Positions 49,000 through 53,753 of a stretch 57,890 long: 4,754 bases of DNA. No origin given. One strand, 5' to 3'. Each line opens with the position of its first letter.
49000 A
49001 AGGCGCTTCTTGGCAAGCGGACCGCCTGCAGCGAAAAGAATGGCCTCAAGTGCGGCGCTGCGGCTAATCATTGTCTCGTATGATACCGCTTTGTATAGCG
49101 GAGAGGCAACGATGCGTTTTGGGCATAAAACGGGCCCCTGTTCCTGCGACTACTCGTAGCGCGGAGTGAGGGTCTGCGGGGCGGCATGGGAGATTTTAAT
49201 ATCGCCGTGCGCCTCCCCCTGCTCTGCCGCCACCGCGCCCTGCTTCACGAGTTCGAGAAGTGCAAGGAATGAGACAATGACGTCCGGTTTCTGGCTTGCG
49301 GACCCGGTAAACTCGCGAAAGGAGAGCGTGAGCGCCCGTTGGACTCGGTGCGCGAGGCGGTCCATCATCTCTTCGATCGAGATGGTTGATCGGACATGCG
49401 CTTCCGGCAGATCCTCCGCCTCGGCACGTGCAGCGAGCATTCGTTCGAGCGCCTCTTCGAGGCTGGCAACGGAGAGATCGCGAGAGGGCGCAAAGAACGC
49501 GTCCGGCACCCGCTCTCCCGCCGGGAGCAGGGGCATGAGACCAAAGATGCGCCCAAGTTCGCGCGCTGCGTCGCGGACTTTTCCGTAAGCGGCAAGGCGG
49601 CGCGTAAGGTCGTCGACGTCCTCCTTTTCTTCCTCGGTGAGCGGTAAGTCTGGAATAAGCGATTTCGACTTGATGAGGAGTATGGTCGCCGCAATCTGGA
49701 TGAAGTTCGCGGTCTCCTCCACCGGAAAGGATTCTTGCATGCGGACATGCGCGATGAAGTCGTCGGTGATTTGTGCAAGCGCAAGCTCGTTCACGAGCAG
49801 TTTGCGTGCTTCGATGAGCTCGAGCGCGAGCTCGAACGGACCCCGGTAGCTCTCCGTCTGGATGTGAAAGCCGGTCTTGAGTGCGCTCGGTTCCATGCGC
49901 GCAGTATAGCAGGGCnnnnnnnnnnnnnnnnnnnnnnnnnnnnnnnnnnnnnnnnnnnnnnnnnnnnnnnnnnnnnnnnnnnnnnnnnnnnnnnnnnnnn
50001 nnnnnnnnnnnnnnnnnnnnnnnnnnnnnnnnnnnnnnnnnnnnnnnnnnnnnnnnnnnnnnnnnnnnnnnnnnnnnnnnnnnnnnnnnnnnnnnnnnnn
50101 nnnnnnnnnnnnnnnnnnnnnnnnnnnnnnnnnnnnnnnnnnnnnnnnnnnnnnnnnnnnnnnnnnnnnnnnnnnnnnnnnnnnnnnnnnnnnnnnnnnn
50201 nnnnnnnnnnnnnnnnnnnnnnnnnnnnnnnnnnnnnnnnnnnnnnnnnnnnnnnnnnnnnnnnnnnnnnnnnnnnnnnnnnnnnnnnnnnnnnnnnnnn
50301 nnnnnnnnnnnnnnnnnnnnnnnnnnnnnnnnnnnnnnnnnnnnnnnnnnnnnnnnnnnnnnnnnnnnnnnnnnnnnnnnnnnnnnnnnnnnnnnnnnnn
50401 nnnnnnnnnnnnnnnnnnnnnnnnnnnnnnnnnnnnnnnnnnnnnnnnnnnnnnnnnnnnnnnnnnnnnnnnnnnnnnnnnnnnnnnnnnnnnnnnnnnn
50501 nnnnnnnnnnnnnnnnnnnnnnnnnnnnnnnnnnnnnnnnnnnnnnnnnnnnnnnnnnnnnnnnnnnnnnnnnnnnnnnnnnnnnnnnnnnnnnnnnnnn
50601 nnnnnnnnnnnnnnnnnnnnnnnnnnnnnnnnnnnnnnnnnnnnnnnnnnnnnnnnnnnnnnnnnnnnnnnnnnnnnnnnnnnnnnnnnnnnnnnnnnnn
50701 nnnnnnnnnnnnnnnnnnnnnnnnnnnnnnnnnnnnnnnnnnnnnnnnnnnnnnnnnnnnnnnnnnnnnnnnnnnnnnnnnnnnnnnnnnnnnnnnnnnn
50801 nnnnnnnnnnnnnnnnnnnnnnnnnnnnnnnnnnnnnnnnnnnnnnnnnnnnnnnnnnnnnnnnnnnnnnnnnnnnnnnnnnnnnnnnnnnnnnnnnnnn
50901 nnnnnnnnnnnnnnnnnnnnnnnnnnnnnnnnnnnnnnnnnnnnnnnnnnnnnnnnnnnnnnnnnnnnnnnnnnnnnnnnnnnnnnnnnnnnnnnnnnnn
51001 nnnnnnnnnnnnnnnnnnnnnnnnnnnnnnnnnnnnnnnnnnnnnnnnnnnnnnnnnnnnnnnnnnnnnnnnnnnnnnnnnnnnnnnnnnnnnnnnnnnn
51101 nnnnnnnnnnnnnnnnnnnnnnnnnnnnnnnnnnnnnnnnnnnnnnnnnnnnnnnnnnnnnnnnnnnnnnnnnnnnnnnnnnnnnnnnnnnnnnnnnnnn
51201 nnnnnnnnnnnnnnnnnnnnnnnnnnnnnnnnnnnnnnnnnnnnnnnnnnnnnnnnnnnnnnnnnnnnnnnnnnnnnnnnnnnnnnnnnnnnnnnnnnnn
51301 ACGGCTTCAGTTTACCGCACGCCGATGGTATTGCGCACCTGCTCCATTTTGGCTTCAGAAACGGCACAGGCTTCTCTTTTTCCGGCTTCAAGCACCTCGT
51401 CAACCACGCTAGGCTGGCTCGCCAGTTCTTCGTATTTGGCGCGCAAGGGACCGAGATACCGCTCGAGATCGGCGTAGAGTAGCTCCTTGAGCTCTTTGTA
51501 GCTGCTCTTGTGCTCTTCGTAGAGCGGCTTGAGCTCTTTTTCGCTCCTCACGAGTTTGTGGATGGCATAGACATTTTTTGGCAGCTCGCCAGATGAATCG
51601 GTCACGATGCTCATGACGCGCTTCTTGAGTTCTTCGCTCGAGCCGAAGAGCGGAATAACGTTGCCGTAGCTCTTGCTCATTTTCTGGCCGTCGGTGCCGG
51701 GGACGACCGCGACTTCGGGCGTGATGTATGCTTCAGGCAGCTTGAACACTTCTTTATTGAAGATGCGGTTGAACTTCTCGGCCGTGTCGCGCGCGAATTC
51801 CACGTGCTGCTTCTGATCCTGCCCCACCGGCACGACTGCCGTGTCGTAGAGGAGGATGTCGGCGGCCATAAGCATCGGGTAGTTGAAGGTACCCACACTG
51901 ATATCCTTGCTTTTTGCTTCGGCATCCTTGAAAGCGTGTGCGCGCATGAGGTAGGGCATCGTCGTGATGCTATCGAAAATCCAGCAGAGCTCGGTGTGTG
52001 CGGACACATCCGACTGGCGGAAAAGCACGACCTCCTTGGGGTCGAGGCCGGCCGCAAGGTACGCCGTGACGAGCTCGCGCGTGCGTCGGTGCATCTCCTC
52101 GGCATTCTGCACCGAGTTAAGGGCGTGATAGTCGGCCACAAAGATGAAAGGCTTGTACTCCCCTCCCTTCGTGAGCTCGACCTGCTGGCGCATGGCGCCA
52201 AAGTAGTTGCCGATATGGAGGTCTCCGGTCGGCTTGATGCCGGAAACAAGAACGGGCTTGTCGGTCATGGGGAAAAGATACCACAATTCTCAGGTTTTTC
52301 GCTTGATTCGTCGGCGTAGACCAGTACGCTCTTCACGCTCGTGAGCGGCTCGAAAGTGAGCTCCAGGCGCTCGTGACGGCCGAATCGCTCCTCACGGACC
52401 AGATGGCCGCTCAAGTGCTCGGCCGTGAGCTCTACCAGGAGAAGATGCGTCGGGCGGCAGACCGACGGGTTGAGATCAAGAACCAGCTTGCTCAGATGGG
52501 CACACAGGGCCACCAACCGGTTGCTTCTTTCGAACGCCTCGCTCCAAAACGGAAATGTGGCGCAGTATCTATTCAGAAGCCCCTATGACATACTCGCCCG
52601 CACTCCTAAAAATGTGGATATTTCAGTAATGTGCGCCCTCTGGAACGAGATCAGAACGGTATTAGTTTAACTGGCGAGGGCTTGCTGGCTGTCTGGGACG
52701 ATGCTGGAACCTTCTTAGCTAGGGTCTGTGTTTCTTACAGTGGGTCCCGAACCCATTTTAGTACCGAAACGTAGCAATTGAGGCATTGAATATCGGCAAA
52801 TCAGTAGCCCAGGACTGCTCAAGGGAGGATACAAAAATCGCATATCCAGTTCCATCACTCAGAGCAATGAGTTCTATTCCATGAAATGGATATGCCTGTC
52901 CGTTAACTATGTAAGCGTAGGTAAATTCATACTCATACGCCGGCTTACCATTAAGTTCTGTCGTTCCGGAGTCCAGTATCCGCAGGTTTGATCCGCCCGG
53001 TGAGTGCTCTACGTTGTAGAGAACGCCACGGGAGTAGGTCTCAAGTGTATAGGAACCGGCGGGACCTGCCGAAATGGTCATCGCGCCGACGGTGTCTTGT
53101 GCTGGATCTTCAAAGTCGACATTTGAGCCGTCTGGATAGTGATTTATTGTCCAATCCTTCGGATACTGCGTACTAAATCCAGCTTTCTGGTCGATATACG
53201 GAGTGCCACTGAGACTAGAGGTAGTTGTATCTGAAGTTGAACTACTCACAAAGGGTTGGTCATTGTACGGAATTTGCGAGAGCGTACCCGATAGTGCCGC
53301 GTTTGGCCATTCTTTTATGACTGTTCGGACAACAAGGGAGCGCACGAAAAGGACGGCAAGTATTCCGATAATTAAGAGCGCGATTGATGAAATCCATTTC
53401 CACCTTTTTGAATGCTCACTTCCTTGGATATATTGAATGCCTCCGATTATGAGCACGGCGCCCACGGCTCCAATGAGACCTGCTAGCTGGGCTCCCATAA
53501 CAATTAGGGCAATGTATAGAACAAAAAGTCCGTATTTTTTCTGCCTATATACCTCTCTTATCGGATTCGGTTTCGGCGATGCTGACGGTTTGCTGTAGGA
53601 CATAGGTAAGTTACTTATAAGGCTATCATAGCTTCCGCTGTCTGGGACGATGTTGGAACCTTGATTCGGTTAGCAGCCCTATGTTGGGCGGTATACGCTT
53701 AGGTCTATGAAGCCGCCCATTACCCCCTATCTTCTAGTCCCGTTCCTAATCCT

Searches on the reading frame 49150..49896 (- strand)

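Call 28: search_protein_families(library=pfam, proteins=[window:49150-49896:-], max_evalue=0.01)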
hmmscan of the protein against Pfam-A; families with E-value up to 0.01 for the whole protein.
window:49150-49896:- (248 aa): 2 families
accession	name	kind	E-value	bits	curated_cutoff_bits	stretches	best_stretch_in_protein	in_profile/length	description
PF02616.19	SMC_ScpA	-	3.6e-21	76.7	24.6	2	27-114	1-95/232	Segregation and condensation protein ScpA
PF04824.21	Rad21_Rec8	-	0.0032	17.2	22.7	0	210-236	24-50/55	Conserved region of Rad21 / Rec8 like protein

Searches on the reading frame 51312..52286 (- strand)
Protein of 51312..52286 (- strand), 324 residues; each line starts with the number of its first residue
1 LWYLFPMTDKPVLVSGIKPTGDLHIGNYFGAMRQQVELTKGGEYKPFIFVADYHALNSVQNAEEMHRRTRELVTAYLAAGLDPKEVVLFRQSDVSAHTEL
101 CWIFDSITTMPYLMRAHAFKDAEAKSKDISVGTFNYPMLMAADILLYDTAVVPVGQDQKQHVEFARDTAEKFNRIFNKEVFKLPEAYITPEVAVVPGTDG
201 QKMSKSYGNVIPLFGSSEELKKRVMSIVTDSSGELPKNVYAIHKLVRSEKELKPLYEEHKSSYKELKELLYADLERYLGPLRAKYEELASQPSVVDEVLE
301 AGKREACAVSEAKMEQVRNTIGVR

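Call 28: search_protein_families(library=pfam, proteins=[window:51312-52286:-], max_evalue=0.01)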
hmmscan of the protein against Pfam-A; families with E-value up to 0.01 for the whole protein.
window:51312-52286:- (324 aa): 1 family
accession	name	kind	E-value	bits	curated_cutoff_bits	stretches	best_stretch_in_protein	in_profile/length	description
PF00579.31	tRNA-synt_1b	-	9.5e-63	212.7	21.1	1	10-280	5-276/292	tRNA synthetases class I (W and Y)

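Call 89: list_cluster_members(proteins=[window:51312-52283:-, window:10695-12773:-, window:19049-20881:+, window:26397-28124:+, window:56513-57409:+, window:52758-53600:-])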
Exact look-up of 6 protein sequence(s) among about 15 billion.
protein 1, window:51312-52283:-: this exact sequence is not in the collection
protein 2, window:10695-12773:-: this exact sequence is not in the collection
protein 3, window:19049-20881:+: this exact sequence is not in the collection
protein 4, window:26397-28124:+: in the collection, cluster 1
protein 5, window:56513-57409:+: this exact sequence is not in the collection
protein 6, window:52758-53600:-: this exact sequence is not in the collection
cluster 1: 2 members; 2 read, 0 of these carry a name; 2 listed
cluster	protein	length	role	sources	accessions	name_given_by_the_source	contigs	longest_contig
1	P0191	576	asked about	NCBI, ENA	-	-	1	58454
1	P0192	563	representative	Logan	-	-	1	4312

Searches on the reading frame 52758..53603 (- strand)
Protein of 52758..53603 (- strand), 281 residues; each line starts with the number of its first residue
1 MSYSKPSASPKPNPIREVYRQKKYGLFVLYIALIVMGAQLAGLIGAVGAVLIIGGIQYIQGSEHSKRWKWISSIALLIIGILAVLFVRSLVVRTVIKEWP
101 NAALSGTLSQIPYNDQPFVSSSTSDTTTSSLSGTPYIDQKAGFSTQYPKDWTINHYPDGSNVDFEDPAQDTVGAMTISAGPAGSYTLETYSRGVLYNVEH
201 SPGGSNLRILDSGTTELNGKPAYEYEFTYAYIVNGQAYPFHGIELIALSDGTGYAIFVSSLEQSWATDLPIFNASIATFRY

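Call 28: search_protein_families(library=pfam, proteins=[window:52758-53603:-], max_evalue=0.01)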
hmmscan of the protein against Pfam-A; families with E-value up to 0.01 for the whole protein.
window:52758-53603:- (281 aa): 3 families
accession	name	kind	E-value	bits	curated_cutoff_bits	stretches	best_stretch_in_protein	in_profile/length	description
PF01789.22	PsbP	-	2.1e-09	38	23.5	1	135-280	5-154/155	PsbP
PF18933.6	PsbP_2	-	0.00017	22.1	27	1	121-264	33-168/184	PsbP-like protein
PF07331.16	TctB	-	0.0039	17.8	29.1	1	21-92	66-134/137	Tripartite tricarboxylate transporter TctB family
